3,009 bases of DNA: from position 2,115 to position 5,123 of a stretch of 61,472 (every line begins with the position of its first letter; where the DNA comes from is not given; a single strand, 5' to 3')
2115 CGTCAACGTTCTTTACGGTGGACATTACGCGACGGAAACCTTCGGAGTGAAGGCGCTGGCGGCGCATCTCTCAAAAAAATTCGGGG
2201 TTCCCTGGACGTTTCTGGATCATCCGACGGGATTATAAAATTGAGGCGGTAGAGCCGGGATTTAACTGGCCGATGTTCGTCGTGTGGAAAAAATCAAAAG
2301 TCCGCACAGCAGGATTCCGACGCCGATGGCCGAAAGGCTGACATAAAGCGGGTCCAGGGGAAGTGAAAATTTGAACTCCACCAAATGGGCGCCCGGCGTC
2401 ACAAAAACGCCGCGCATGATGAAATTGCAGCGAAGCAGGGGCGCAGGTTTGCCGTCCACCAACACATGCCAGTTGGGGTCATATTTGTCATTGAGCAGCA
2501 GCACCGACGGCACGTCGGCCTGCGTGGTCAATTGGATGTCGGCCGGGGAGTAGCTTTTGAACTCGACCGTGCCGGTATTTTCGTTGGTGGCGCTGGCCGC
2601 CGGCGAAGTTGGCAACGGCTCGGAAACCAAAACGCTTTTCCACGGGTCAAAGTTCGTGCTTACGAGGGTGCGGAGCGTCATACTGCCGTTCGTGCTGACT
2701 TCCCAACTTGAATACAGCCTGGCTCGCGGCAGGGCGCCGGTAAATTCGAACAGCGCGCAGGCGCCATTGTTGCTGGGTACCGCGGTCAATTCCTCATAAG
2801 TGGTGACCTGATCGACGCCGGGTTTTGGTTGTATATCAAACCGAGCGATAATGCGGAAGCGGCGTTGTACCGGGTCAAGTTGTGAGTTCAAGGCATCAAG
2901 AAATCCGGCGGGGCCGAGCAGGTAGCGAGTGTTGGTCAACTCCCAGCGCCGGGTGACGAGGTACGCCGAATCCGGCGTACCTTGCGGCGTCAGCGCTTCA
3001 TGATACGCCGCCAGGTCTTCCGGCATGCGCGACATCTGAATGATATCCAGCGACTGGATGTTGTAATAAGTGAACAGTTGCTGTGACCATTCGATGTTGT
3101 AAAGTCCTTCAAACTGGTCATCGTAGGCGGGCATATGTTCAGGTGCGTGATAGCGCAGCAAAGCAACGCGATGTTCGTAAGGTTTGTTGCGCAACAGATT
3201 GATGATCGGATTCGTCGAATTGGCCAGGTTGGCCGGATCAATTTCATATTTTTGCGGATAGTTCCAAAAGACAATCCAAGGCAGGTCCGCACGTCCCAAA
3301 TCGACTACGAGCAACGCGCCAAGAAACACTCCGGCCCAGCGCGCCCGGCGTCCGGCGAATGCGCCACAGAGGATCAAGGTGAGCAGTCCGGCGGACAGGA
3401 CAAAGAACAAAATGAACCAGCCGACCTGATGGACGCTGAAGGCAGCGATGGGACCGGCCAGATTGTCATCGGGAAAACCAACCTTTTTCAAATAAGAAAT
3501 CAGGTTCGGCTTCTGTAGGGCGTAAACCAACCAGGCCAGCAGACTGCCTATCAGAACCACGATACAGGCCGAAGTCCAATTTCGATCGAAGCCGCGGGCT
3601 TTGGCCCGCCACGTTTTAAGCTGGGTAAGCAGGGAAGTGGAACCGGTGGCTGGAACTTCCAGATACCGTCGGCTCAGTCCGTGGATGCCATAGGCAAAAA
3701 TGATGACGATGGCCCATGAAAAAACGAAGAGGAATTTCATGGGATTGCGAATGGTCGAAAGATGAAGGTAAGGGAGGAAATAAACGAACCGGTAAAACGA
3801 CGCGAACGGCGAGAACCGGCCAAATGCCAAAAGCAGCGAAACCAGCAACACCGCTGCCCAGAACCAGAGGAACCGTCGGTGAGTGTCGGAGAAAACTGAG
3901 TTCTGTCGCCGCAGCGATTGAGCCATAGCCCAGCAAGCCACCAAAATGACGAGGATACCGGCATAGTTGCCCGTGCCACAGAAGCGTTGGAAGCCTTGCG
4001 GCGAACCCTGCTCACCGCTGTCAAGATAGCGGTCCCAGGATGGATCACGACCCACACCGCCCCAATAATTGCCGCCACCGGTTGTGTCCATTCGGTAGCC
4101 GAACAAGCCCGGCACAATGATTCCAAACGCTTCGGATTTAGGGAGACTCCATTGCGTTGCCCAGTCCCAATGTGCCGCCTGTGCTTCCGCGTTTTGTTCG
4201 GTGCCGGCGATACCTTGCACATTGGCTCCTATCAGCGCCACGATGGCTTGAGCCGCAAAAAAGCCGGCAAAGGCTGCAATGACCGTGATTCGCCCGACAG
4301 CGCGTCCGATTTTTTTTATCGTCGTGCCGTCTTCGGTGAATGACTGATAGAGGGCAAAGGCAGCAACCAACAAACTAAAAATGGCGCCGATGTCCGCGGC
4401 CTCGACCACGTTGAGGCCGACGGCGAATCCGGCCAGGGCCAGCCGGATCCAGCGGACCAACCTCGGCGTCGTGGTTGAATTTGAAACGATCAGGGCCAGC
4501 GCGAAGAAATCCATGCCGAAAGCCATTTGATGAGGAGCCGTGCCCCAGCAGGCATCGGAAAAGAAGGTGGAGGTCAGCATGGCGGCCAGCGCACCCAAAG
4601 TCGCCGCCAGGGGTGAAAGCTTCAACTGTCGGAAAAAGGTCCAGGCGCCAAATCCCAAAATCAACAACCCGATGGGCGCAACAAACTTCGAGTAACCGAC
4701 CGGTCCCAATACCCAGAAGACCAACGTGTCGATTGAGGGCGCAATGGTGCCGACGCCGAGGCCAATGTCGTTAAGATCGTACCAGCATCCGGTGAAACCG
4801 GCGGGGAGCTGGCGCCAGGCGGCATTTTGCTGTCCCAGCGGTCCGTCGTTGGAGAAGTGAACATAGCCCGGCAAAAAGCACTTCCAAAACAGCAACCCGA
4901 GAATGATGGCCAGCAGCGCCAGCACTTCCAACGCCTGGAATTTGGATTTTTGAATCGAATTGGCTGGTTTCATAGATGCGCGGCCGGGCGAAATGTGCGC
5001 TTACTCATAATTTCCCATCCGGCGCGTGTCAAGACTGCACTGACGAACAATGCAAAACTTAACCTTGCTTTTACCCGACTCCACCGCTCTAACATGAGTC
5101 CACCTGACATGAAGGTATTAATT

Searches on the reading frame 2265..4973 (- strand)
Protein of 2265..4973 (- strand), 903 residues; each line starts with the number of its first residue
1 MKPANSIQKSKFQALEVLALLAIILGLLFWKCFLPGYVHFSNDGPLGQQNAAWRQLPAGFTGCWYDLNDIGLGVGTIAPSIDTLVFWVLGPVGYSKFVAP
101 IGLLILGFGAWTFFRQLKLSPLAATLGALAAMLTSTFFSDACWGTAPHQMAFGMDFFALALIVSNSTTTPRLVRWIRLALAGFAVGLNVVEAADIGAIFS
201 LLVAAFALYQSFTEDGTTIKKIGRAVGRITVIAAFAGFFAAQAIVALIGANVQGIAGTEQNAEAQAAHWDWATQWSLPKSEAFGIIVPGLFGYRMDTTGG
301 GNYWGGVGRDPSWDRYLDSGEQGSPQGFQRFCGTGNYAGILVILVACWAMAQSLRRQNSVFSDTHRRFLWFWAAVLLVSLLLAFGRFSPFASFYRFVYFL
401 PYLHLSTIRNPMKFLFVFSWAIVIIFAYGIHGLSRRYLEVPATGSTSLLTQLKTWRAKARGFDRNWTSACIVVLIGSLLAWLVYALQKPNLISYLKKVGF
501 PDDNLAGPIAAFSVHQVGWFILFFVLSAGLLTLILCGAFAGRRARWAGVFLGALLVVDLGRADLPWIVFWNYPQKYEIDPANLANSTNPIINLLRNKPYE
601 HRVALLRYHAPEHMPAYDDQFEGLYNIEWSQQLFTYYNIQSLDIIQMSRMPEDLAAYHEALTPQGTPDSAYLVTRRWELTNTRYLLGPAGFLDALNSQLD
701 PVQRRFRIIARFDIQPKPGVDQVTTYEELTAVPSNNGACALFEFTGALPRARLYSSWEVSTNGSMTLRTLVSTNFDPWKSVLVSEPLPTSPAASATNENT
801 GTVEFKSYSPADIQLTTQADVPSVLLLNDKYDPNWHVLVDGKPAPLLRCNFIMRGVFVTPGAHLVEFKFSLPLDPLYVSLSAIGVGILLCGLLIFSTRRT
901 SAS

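Call 9: search_protein_families(library=pfam, proteins=[window:2265-4973:-], max_evalue=0.001)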
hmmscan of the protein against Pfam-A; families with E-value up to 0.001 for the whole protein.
window:2265-4973:- (903 aa): 0 families

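Call 49: search_protein_families(library=ncbifam, proteins=[window:2265-4973:-], max_evalue=0.0001)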
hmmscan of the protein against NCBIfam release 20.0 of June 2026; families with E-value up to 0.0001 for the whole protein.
window:2265-4973:- (903 aa): 0 families
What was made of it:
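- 2262..4973 (-): 903-aa polytopic membrane protein of unknown family, recurrently linked to the trio. No Pfam or NCBIfam hit (calls 9, 49).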
